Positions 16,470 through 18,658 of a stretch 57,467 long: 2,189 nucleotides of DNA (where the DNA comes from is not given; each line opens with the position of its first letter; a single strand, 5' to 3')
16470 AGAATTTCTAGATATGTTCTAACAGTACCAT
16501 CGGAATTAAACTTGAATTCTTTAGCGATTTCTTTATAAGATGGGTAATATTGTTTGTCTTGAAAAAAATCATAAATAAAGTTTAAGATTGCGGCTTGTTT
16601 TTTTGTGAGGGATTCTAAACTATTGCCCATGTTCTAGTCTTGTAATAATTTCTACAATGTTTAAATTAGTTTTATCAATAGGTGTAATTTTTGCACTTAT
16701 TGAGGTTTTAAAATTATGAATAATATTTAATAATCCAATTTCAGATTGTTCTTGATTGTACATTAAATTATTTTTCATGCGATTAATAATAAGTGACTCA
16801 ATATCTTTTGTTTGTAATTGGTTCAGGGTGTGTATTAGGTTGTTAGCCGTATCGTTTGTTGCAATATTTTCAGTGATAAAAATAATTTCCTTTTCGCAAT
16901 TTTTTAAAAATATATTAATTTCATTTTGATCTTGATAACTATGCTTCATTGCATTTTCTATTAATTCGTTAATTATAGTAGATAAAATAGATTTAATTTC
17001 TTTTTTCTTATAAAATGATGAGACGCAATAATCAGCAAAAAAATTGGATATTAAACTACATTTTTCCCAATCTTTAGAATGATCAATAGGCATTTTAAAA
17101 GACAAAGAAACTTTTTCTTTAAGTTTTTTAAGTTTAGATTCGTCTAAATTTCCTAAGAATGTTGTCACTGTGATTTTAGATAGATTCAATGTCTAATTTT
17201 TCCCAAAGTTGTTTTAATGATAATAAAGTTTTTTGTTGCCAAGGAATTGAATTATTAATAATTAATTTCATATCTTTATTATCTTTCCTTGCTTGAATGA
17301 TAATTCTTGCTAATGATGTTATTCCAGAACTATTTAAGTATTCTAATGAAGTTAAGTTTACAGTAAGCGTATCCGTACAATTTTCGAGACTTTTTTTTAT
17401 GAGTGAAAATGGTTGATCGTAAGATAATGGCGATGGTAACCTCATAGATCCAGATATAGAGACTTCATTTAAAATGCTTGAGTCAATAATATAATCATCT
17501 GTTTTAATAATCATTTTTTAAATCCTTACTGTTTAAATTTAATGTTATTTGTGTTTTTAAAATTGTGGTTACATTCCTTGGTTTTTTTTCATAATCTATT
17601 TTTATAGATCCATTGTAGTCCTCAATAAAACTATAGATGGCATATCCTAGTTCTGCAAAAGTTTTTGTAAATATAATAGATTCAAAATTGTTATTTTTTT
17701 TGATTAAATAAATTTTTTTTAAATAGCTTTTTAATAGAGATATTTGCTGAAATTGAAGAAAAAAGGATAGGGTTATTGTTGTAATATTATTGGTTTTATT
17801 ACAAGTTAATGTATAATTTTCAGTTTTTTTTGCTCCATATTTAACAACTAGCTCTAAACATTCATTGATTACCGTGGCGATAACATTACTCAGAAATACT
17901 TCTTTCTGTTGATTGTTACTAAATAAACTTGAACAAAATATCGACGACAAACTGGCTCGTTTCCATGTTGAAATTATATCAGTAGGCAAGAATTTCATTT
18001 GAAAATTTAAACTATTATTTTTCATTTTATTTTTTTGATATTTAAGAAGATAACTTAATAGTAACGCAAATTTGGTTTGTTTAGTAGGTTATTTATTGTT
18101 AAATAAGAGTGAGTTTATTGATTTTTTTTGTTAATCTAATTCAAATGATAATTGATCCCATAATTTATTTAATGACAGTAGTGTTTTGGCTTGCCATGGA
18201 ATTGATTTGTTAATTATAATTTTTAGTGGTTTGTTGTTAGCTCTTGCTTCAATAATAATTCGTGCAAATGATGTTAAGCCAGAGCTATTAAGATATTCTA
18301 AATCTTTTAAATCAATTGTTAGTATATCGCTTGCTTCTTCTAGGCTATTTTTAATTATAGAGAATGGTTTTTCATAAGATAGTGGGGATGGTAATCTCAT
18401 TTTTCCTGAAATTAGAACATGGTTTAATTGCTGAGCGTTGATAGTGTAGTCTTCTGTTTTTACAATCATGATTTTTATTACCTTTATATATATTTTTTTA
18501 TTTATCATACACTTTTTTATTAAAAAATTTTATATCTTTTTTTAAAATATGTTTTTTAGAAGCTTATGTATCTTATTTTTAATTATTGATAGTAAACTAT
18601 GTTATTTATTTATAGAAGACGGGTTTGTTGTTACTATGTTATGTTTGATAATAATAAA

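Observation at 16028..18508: lexA sits in the sigma-factor slot of a duplicated STAS / anti-sigma-like module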

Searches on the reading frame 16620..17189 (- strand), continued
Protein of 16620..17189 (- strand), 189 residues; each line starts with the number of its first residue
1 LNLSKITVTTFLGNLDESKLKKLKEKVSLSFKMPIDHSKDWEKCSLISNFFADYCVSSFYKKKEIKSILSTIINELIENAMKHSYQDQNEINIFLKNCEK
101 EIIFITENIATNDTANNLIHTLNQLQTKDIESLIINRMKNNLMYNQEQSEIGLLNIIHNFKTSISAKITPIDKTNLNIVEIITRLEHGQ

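Call 88: search_protein_families(library=pfam, proteins=[P0215, P0217, P0221, P0228, P0230, P0233, P0244, P0152, P0080], max_evalue=0.001)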
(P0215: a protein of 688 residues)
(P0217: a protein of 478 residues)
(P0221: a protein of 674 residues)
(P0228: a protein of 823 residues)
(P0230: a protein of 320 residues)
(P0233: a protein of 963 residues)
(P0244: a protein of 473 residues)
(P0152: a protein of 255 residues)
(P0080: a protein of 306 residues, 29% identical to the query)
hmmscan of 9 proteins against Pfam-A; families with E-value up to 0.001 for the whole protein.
P0215 (688 aa): 2 families
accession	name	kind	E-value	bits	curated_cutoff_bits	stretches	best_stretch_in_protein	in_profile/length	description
PF07228.17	SpoIIE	-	1.1e-28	100.9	25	1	284-480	3-190/192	Stage II sporulation protein E (SpoIIE)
PF19788.4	DUF6272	-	4.1e-05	23.7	26.6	1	564-677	7-131/134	Family of unknown function (DUF6272)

P0217 (478 aa): 2 families
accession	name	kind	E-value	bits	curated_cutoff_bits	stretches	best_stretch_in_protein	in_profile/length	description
PF00990.26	GGDEF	-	1.3e-48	165.2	23.8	1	116-276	2-161/161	Diguanylate cyclase, GGDEF domain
PF19788.4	DUF6272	-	1.3e-07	31.8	26.6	1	354-467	9-131/134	Family of unknown function (DUF6272)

P0221 (674 aa): 2 families
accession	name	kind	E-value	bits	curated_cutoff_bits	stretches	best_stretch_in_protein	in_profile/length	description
PF07228.17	SpoIIE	-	7e-31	108.1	25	1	293-482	7-190/192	Stage II sporulation protein E (SpoIIE)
PF02518.31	HATPase_c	-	0.00093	20.1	26.4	0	553-658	6-98/111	Histidine kinase-, DNA gyrase B-, and HSP90-like ATPase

P0228 (823 aa): 2 families
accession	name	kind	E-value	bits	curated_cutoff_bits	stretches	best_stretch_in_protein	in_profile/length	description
PF07228.17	SpoIIE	-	3.1e-30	106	25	1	393-585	3-190/192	Stage II sporulation protein E (SpoIIE)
PF19788.4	DUF6272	-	2.3e-06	27.8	26.6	1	682-793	5-124/134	Family of unknown function (DUF6272)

P0230 (320 aa): 1 family
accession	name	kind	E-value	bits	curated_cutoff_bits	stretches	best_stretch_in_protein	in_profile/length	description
PF19788.4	DUF6272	-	1.9e-05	24.8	26.6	1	190-305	7-130/134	Family of unknown function (DUF6272)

P0233 (963 aa): 4 families
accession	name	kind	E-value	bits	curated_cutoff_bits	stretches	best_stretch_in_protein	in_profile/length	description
PF07228.17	SpoIIE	-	5e-35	121.6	25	1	571-762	4-190/192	Stage II sporulation protein E (SpoIIE)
PF02743.24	dCache_1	-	8.5e-13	48.8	45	1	154-325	35-215/240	Cache domain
PF00672.30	HAMP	-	1.9e-09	38.1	25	1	434-481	5-52/53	HAMP domain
PF22638.1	FlgK_D1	-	1.9e-05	24.8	28.6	1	432-520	12-100/233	Flagellar hook-associated protein FlgK helical domain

P0244 (473 aa): 3 families
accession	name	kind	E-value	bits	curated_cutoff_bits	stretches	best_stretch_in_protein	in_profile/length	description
PF00990.26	GGDEF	-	5.6e-49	166.5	23.8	1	107-266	1-160/161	Diguanylate cyclase, GGDEF domain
PF19788.4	DUF6272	-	6.5e-07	29.5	26.6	1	347-465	8-133/134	Family of unknown function (DUF6272)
PF24898.2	GGDEF_GdpP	-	2.8e-05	24.8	30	1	144-275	1-123/126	Cyclic-di-AMP phosphodiesterase GdpP-like, GGDEF domain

P0152 (255 aa): 0 families

P0080 (306 aa): 1 family
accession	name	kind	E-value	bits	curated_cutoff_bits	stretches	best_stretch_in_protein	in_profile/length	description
PF01740.26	STAS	-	2.4e-05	24.5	22.6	1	230-276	29-77/106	STAS domain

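Call 90: search_protein_families(library=padloc, proteins=[window:16620-17189:-], max_evalue=0.01)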
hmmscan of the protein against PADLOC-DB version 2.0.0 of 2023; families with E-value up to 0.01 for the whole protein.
window:16620-17189:- (189 aa): 1 family
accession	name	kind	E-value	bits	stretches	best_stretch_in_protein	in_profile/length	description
PDLC01443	Cas2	-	0.0048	15.4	0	111-147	38-73/86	"CAS-I,CAS-II,CAS-III,CAS-IV,CAS-V,CAS-VI; acquisition_2"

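Call 91: search_protein_families(library=ncbifam, proteins=[L056:4121-4981:+, L048:7010-8386:+, L022:3025-3843:+], max_evalue=0.001)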
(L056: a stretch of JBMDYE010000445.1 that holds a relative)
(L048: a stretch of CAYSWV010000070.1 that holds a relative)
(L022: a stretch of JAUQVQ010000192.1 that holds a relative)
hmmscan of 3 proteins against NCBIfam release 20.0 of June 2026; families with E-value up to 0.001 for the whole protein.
L056:4121-4981:+ (286 aa): 21 families
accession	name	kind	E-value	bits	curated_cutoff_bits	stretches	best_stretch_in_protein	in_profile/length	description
TIGR00254.1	GGDEF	domain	5.1e-55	185.7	37.4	1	119-282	3-166/168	diguanylate cyclase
NF007135.0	PRK09581.1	equivalog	7.2e-49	166.8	474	1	117-283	288-455/457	PleD family two-component system response regulator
NF038266.1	diguan_SiaD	equivalog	3.6e-45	154.3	290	1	115-280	88-252/252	biofilm regulation diguanylate cyclase SiaD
NF007380.0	PRK09894.1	equivalog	1.7e-39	136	256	1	102-284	110-288/296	diguanylate cyclase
NF041606.1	dguan_cyc_DgcA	equivalog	9e-39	133.3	370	1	124-283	181-339/340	diguanylate cyclase DgcA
NF047654.1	DiguCycDgcRLepto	equivalog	4.1e-38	131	500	1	115-281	127-294/295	diguanylate cyclase DgcR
NF051473.1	DigCycDgcsShew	equivalog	3e-34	118.8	400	1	119-280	133-288/291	diguanylate cyclase DgcS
NF011955.1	PRK15426.1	equivalog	9.4e-34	116.5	408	1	123-283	400-561/564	cellulose biosynthesis regulator diguanylate cyclase DgcQ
NF007423.1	PRK09966.1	equivalog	2.3e-32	112.3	325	1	121-273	239-390/390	diguanylate cyclase DgcN/YfiN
NF007599.0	PRK10245.1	equivalog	5.9e-30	104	402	1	119-280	208-367/371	diguanylate cyclase AdrA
NF007298.0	PRK09776.1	equivalog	2.5e-29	101.8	1135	1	122-280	685-842/1111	diguanylate cyclase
NF047872.1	GGDEF_GdpS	equivalog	8.3e-28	97.6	400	1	113-281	180-348/355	GGDEF domain-containing protein GdpS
NF045675.1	PhdiestaseDibA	equivalog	6.7e-25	87.5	980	1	119-280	201-361/623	phosphodiesterase DibA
NF040885.1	diguan_DgcJ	equivalog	3.1e-24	85.6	500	1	121-275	341-488/493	diguanylate cyclase DgcJ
NF007474.0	PRK10060.1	equivalog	4.5e-22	78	782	1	118-278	234-390/663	cyclic di-GMP phosphodiesterase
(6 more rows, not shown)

L048:7010-8386:+ (458 aa): 10 families
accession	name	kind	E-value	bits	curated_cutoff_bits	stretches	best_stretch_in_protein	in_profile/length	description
TIGR00229.1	sensory_box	domain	1.3e-17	64.1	22.9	1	118-244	2-126/126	PAS domain S-box protein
NF007298.0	PRK09776.1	equivalog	4.6e-15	54.6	1135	1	113-246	294-426/1111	diguanylate cyclase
NF053781.1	cdiGMPphdstlr2612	equivalog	5.5e-08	30.9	1600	1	177-257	643-722/1268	Tlr1612 family c-di-GMP phosphodiesterase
NF047874.1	MASE3_PAS_HK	subfamily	6.6e-08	31.8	560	1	96-247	243-385/655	MASE3 domain-containing sensor histidine kinase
NF052652.1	YtvA_fam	equivalog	3.9e-06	26.6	250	1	188-260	69-140/243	YtvA family blue-light photoreceptor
NF058673.1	LipAdnlyCyLipJMY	equivalog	1.6e-05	23.8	800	1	280-444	295-440/449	bifunctional lipase/adenylate cyclase LipJ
NF041777.1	sens_FixL_Rhizob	equivalog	1.7e-05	23.7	850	1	178-262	52-135/485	sensor protein FixL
NF010076.0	PRK13557.1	subfamily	4.7e-05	22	631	1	146-247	58-157/540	histidine kinase famiy protein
NF045675.1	PhdiestaseDibA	equivalog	0.00019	19.9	980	1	119-246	76-201/623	phosphodiesterase DibA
TIGR02040.1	PpsR-CrtJ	equivalog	0.00042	19.5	275.4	1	16-243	158-371/442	transcriptional regulator PpsR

L022:3025-3843:+ (272 aa): 2 families
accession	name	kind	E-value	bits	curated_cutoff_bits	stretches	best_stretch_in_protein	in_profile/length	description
TIGR00229.1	sensory_box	domain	6.2e-11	42.5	22.9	1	174-227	71-126/126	PAS domain S-box protein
NF047874.1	MASE3_PAS_HK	subfamily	9.3e-09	34.6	560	1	92-239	249-393/655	MASE3 domain-containing sensor histidine kinase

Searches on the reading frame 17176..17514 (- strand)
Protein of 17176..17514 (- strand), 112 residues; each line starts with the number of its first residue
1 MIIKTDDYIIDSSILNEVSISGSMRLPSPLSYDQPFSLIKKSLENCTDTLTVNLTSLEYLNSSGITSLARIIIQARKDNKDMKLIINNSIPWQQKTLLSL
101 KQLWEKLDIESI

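Call 3: search_protein_families(library=pfam, proteins=[window:17176-17514:-], max_evalue=0.1)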
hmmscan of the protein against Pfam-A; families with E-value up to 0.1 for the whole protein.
window:17176-17514:- (112 aa): 2 families
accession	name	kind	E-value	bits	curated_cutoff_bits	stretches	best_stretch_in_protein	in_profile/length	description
PF01740.26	STAS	-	0.0025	18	22.6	1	38-84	30-77/106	STAS domain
PF09345.15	SiaC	-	0.051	13.7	24.5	1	32-75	34-76/120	SiaC family regulatory phosphoprotein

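Call 4: search_protein_families(library=ncbifam, proteins=[window:17176-17514:-], max_evalue=0.1)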
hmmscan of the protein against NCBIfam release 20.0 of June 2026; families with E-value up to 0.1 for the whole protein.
window:17176-17514:- (112 aa): 3 families
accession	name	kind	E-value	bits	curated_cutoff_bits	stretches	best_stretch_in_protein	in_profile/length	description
NF047705.1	slr1659_superfam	superfamily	9.2e-25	87.1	100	1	1-108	1-110/111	slr1659 superfamily regulator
TIGR00377.1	ant_ant_sig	superfamily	0.00042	20.2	53.45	1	38-86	33-82/108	anti-sigma factor antagonist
NF033618.0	mlaB_1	equivalog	0.059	13.8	90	1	30-102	18-87/94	lipid asymmetry maintenance protein MlaB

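Call 90: search_protein_families(library=padloc, proteins=[window:17176-17514:-], max_evalue=0.01)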
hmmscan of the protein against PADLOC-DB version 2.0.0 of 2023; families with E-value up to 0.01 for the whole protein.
window:17176-17514:- (112 aa): 1 family
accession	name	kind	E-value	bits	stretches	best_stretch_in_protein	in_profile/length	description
PDLC01871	CARF3--CARF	-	0.0011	16.6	1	34-105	50-120/261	-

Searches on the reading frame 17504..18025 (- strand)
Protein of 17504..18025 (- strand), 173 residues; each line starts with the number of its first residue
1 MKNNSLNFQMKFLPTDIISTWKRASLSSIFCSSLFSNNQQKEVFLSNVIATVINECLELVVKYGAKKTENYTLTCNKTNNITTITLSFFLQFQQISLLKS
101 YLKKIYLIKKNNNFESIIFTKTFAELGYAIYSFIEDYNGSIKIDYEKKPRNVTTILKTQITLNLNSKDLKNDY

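Call 3: search_protein_families(library=pfam, proteins=[window:17504-18025:-], max_evalue=0.1)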
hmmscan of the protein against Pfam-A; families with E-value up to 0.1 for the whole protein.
window:17504-18025:- (173 aa): 1 family
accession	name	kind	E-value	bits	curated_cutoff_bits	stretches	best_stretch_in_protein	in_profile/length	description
PF22009.2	YLDV-IL18BP-like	-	0.041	14.5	27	0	59-113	2-56/104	Yaba-Like Disease Virus IL18BP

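Call 4: search_protein_families(library=ncbifam, proteins=[window:17504-18025:-], max_evalue=0.1)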
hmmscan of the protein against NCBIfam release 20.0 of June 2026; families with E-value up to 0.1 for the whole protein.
window:17504-18025:- (173 aa): 2 families
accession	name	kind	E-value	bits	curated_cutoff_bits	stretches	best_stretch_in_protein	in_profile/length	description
NF047703.1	slr1658_superfam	superfamily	2.3e-07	30.4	100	1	4-148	12-170/185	slr1658 superfamily regulator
NF003471.1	PRK05097.1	equivalog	0.092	12.8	165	0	91-165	2-67/148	macrodomain Ter protein MatP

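Call 76: predict_structure(alignment_id=A4)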
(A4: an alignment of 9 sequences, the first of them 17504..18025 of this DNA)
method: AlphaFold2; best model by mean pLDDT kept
length: 173 residues; sequences in the alignment: 9
mean_pLDDT: 64.3   pTM: 0.64
mean pLDDT of the five models: 64.3, 56.5, 51.6, 48.1, 48.0
residues with pLDDT >= 90: 0; 70-90: 54; 50-70: 105; < 50: 14
segments of 3 or more residues with pLDDT < 50: 1-3, 118-121, 134-136, 171-173
pLDDT, mean of each block of 10 residues (from residue 1): 56 62 64 60 63 65 57 74 78 76 66 54 52 54 77 79 65 38
secondary structure, 60 per line:
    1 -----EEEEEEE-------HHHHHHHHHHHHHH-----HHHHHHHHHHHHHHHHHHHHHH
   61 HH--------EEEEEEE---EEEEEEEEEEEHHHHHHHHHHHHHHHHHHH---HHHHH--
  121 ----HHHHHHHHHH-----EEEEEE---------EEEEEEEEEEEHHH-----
elements in order: E6-12 H20-33 H39-62 E71-77 E81-91 H92-110 H114-118 H125-134 E140-145 E155-165

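Call 79: fold_search(model_id=the predicted structure, library=pdb)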
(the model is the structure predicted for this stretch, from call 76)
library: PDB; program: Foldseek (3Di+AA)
matches with E <= 10: 502; with E <= 0.001: 5
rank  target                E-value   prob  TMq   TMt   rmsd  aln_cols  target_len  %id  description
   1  1th8_A                2.1e-04  1.00  0.46  0.57   6.3       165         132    7  Crystal Structures of the ADP and ATP bound forms of the Bacillus Anti-sigma factor SpoIIAB in complex with the Anti-a (released 2004-06-15)
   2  1tid_A                2.3e-04  1.00  0.47  0.57   6.5       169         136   10  Crystal Structures of the ADP and ATP bound forms of the Bacillus Anti-sigma factor SpoIIAB in complex with the Anti-a (released 2004-06-15)
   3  1til_E                6.2e-04  1.00  0.49  0.58   5.1       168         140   10  Crystal Structures of the ADP and ATP bound forms of the Bacillus Anti-sigma factor SpoIIAB in complex with the Anti-a (released 2004-06-15)
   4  1l0o_A                7.5e-04  1.00  0.50  0.59   5.0       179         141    8  Crystal Structure of the Bacillus stearothermophilus Anti-Sigma Factor SpoIIAB with the Sporulation Sigma Factor Sigma (released 2002-04-03)
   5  8ih8_D                7.9e-04  1.00  0.52  0.65   4.8       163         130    6  anti-sigmaF factor and Anti-sigmaF factor antagonist complex(usfx-RsfB) (released 2024-02-28)
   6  1tid_C                1.1e-03  1.00  0.49  0.61   5.8       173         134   10  Crystal Structures of the ADP and ATP bound forms of the Bacillus Anti-sigma factor SpoIIAB in complex with the Anti-a (released 2004-06-15)
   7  6kko_A                1.1e-03  1.00  0.56  0.56   4.4       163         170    9  The crystal structure of SiaB-SiaC complex from Pseudomonas aeruginosa (released 2020-06-10)
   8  8ih8_C                1.5e-03  1.00  0.52  0.66   5.1       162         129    6  anti-sigmaF factor and Anti-sigmaF factor antagonist complex(usfx-RsfB) (released 2024-02-28)
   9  6m37_A                3.1e-03  1.00  0.40  0.55   5.9       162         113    7  The crystal structure of B. subtilis RsbV/RsbW complex in the hexagonal crystal form (released 2020-07-15)
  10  6m36_C                3.3e-03  1.00  0.43  0.64   5.0       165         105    5  The crystal structure of B. subtilis RsbV/RsbW complex in the monoclinic crystal form (released 2020-07-15)
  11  6m36_G                4.2e-03  1.00  0.43  0.64   4.4       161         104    7  The crystal structure of B. subtilis RsbV/RsbW complex in the monoclinic crystal form (released 2020-07-15)
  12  6m37_C                4.8e-03  1.00  0.45  0.61   6.0       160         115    9  The crystal structure of B. subtilis RsbV/RsbW complex in the hexagonal crystal form (released 2020-07-15)
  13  6m36_A                6.0e-03  1.00  0.46  0.72   3.6       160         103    6  The crystal structure of B. subtilis RsbV/RsbW complex in the monoclinic crystal form (released 2020-07-15)
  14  6m36_I                8.1e-03  1.00  0.42  0.64   4.9       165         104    5  The crystal structure of B. subtilis RsbV/RsbW complex in the monoclinic crystal form (released 2020-07-15)
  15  6kko_B                1.2e-02  0.99  0.50  0.51   5.0       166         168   10  The crystal structure of SiaB-SiaC complex from Pseudomonas aeruginosa (released 2020-06-10)
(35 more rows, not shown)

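Call 90: search_protein_families(library=padloc, proteins=[window:17504-18025:-], max_evalue=0.01)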
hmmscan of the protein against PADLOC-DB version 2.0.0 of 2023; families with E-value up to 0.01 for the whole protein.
window:17504-18025:- (173 aa): 0 families

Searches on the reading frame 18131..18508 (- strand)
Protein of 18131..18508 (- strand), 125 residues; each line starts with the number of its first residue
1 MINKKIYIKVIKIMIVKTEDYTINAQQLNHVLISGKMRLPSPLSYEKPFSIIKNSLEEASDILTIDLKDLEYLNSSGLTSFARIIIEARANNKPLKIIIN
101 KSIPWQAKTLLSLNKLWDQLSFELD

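Call 3: search_protein_families(library=pfam, proteins=[window:18131-18508:-], max_evalue=0.1)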
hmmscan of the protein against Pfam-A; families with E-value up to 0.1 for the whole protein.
window:18131-18508:- (125 aa): 1 family
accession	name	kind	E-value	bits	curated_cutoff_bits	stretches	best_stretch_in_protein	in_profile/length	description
PF01740.26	STAS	-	0.0016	18.6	22.6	1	53-92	32-72/106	STAS domain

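Call 4: search_protein_families(library=ncbifam, proteins=[window:18131-18508:-], max_evalue=0.1)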
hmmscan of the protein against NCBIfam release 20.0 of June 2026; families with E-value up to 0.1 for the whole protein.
window:18131-18508:- (125 aa): 5 families
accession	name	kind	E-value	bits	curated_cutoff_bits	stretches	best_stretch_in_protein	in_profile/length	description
NF047705.1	slr1659_superfam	superfamily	6.8e-24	84.3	100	1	14-121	1-110/111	slr1659 superfamily regulator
TIGR00377.1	ant_ant_sig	superfamily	0.0057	16.5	53.45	1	54-97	36-80/108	anti-sigma factor antagonist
NF033618.0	mlaB_1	equivalog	0.012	16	90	1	56-115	31-87/94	lipid asymmetry maintenance protein MlaB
NF003462.0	PRK05084.1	equivalog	0.056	12.2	267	1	51-115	52-118/360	tyrosine recombinase XerS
NF001626.0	PRK00411.1-5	equivalog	0.092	11.5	417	0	41-74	117-150/374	ORC1-type DNA replication protein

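Call 90: search_protein_families(library=padloc, proteins=[window:18131-18469:-], max_evalue=0.01)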
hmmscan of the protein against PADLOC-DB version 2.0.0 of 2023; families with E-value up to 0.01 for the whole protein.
window:18131-18469:- (112 aa): 0 families
